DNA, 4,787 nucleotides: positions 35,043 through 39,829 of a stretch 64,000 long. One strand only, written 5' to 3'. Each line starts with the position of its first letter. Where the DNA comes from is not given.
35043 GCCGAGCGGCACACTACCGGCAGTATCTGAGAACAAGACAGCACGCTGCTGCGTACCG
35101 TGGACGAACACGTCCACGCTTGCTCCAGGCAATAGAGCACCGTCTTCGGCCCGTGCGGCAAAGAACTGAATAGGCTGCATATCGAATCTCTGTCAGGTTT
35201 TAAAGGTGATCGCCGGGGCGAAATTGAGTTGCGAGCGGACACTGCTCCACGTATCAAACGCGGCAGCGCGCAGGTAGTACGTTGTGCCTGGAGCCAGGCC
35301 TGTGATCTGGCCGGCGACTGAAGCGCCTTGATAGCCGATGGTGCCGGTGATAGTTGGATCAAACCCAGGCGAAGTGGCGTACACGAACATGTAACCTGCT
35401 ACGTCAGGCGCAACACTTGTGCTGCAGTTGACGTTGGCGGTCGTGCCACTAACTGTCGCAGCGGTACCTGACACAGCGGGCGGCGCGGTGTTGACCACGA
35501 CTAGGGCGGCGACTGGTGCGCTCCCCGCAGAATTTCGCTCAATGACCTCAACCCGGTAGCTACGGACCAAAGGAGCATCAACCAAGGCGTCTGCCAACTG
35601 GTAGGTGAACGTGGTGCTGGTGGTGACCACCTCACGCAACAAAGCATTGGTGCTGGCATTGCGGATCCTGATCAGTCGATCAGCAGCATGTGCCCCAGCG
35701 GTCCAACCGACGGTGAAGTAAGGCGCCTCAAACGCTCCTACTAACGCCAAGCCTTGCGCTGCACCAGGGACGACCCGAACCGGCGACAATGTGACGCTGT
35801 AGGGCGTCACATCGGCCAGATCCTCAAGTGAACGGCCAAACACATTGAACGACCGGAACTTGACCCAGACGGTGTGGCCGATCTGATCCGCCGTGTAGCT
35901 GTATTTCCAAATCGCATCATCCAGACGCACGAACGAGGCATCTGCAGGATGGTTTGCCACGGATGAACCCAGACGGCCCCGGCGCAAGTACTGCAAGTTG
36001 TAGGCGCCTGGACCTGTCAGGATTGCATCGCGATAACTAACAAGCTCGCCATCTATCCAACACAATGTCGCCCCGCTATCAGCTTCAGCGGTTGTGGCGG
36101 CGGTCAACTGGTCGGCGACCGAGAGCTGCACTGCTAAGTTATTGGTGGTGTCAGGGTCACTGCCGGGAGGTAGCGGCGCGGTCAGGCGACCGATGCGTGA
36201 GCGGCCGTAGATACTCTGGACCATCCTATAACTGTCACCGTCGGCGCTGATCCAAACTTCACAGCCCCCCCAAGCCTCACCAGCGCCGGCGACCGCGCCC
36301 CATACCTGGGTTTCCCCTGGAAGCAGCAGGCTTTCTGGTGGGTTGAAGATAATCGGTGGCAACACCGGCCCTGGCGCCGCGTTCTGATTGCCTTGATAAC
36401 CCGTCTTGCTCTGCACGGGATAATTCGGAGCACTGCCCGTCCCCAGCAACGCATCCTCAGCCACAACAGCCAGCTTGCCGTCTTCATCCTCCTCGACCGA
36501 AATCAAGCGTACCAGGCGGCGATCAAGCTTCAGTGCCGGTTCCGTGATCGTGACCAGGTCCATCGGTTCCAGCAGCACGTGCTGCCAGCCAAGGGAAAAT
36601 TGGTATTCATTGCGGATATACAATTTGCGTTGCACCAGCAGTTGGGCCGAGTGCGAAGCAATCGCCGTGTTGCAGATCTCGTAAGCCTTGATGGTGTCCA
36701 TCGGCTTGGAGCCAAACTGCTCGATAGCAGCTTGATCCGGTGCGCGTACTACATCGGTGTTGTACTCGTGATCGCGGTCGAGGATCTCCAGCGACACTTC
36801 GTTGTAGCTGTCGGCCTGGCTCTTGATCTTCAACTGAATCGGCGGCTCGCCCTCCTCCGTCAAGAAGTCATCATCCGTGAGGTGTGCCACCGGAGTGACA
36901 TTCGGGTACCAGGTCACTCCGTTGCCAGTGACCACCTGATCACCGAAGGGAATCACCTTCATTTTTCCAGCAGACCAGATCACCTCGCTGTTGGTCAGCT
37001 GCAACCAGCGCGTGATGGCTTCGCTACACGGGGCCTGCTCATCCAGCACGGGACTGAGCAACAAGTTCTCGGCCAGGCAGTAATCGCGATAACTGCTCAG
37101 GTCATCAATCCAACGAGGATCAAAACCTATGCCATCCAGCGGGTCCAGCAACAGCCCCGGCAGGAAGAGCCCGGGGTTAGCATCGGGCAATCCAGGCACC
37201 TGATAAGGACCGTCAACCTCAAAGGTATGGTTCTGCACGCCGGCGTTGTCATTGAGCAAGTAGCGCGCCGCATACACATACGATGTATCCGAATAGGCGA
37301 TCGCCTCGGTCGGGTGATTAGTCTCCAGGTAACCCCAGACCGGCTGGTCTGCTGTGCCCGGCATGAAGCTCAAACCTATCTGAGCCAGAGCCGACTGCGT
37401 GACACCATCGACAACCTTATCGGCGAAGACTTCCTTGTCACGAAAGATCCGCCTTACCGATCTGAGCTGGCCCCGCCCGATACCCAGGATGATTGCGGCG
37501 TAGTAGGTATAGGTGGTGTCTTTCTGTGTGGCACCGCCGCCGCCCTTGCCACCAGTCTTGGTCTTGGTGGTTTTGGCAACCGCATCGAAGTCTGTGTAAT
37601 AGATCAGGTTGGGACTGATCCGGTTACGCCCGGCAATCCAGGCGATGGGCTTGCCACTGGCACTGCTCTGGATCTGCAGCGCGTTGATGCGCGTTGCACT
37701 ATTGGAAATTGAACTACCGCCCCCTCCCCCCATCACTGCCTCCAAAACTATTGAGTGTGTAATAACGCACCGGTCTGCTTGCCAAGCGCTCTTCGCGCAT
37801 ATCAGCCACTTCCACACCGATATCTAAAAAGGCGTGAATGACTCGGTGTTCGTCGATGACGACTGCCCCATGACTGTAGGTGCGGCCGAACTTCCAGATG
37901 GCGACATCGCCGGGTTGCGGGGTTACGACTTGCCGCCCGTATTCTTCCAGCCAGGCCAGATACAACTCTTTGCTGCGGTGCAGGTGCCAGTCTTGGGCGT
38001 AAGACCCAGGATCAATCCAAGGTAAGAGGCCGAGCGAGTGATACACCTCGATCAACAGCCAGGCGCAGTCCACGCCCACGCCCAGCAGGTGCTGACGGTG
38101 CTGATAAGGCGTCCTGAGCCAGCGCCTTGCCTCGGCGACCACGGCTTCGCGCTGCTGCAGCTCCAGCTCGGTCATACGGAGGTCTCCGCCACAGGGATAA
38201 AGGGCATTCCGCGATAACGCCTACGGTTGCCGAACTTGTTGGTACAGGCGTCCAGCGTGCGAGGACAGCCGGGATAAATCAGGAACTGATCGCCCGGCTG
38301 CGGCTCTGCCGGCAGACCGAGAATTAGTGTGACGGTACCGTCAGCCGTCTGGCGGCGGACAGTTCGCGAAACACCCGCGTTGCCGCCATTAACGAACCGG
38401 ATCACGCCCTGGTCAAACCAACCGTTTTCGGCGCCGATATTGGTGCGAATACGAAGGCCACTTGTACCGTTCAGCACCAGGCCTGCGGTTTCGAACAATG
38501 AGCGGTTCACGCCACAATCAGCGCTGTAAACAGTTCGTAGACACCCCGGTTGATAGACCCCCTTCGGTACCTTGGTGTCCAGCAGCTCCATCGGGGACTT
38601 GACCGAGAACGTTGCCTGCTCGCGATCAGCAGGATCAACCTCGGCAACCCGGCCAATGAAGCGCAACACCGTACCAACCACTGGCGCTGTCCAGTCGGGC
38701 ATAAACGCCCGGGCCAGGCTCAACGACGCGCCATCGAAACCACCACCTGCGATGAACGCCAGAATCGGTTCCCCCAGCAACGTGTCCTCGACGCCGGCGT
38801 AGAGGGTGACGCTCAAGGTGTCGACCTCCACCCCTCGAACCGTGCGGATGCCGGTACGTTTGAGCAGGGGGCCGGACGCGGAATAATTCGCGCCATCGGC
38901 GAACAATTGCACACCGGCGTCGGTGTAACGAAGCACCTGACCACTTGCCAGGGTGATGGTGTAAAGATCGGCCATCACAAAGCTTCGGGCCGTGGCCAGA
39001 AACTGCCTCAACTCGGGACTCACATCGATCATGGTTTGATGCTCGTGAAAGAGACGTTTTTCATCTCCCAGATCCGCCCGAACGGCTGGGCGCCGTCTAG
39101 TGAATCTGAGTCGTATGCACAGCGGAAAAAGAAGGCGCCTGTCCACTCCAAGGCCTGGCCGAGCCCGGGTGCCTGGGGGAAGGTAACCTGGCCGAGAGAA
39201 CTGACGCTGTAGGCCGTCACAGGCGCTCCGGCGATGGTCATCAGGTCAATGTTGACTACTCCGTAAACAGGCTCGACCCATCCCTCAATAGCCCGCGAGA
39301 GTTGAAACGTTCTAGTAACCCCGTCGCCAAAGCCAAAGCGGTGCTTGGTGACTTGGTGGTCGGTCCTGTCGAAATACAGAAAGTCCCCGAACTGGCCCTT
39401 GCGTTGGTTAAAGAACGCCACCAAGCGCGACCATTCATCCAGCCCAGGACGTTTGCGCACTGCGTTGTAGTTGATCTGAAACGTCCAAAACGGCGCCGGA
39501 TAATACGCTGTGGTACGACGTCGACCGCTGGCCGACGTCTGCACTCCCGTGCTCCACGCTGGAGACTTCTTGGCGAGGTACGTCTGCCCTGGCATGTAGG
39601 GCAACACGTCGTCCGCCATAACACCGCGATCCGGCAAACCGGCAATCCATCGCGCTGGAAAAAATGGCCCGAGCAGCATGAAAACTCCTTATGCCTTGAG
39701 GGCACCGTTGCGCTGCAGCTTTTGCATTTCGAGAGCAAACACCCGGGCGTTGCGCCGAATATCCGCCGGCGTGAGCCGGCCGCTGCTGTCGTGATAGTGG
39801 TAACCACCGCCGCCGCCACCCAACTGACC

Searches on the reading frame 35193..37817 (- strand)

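Call 8: search_protein_families(library=pfam, proteins=[window:35193-37817:-], max_evalue=0.01)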
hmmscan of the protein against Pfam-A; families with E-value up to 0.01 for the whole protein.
window:35193-37817:- (874 aa): 3 families
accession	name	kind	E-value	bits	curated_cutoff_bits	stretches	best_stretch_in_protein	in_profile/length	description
PF13550.12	Phage-tail_3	-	6.7e-29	101.3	23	1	259-442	1-163/164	Putative phage tail protein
PF23666.2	Rcc01698_C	-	1.6e-19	70.5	27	1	541-630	2-98/98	Rcc01698-like, C-terminal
PF16656.11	Pur_ac_phosph_N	-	0.00088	20.2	30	1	810-862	29-90/93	Purple acid Phosphatase, N-terminal domain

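Call 9: search_protein_families(library=phrogs, proteins=[window:35193-37817:-], max_evalue=0.001)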
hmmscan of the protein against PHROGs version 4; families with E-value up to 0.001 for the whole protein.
window:35193-37817:- (874 aa): 4 families
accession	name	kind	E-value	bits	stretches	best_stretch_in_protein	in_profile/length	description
phrog_1101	-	tail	1.2e-110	372.3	1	23-780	9-781/1405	tail protein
phrog_4271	-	tail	4.3e-52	178.1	2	309-657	822-1177/1309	tail protein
phrog_17995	-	unknown function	3.8e-48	165.2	1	532-860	1-317/332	-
phrog_31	-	tail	5.2e-09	35.4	1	333-432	650-748/1565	central tail fiber J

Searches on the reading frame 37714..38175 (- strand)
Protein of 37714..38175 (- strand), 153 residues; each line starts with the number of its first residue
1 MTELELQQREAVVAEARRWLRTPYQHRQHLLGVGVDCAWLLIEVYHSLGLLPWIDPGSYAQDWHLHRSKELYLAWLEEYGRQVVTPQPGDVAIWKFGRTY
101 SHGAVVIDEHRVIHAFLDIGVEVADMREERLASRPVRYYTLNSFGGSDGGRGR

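Call 8: search_protein_families(library=pfam, proteins=[window:37714-38175:-], max_evalue=0.01)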
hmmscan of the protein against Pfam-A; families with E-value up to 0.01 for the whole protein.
window:37714-38175:- (153 aa): 2 families
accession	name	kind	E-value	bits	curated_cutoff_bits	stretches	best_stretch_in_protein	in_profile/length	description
PF05257.22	CHAP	-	8.3e-06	26.6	26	1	34-107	9-67/81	CHAP domain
PF00877.26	NLPC_P60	-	0.00016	22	23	1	34-133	13-98/105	NlpC/P60 family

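Call 9: search_protein_families(library=phrogs, proteins=[window:37714-38175:-], max_evalue=0.001)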
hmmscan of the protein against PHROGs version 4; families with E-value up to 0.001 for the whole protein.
window:37714-38175:- (153 aa): 1 family
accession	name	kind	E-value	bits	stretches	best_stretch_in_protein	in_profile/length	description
phrog_329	-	tail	8.7e-13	48.4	1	8-140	534-655/949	minor tail protein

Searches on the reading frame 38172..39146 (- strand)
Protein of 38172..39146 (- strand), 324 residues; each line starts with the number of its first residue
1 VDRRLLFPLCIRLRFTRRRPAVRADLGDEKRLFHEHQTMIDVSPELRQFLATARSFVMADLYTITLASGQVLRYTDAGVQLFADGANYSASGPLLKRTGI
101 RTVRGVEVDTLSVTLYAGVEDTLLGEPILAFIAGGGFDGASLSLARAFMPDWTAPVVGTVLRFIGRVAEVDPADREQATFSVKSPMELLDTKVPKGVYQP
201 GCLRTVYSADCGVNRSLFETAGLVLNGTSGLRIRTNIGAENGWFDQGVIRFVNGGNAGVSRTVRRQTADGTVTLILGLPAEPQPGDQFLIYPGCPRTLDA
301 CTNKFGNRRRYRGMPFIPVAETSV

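Call 8: search_protein_families(library=pfam, proteins=[window:38172-39146:-], max_evalue=0.01)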
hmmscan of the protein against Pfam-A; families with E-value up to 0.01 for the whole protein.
window:38172-39146:- (324 aa): 2 families
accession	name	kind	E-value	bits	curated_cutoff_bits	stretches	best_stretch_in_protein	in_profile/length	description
PF09931.15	Phage_phiJL001_Gp84_N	-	3.3e-35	122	26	1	43-214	1-160/160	Baseplate hub protein, N-terminal attachment domain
PF09356.15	Phage_BR0599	-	5.5e-24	84.8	22.9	1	242-319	1-78/80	Phage conserved hypothetical protein BR0599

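Call 9: search_protein_families(library=phrogs, proteins=[window:38172-39146:-], max_evalue=0.001)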
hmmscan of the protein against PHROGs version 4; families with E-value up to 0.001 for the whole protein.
window:38172-39146:- (324 aa): 4 families
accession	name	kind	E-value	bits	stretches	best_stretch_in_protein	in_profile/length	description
phrog_778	-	tail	2.8e-55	188.8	1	53-321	10-267/287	tail assembly protein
phrog_15205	-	tail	1.5e-10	41.2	1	165-319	304-457/467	tail assembly protein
phrog_28246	-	tail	4.4e-09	37.7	1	198-318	10-129/140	tail assembly protein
phrog_2048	-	tail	1.3e-07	31.9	1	38-171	174-299/390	tail protein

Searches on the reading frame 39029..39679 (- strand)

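Call 8: search_protein_families(library=pfam, proteins=[window:39029-39679:-], max_evalue=0.01)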
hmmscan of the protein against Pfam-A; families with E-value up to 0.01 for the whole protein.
window:39029-39679:- (216 aa): 1 family
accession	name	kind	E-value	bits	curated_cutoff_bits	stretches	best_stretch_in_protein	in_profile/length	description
PF09343.15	DUF2460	-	1.6e-31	109.8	30.4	1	31-215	8-205/205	Conserved hypothetical protein 2217 (DUF2460)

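Call 9: search_protein_families(library=phrogs, proteins=[window:39029-39679:-], max_evalue=0.001)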
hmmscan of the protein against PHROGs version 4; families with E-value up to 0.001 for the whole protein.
window:39029-39679:- (216 aa): 1 family
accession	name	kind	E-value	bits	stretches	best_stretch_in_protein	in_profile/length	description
phrog_2913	-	other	8.2e-37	128.3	1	34-215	115-298/306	glycoside hydrolase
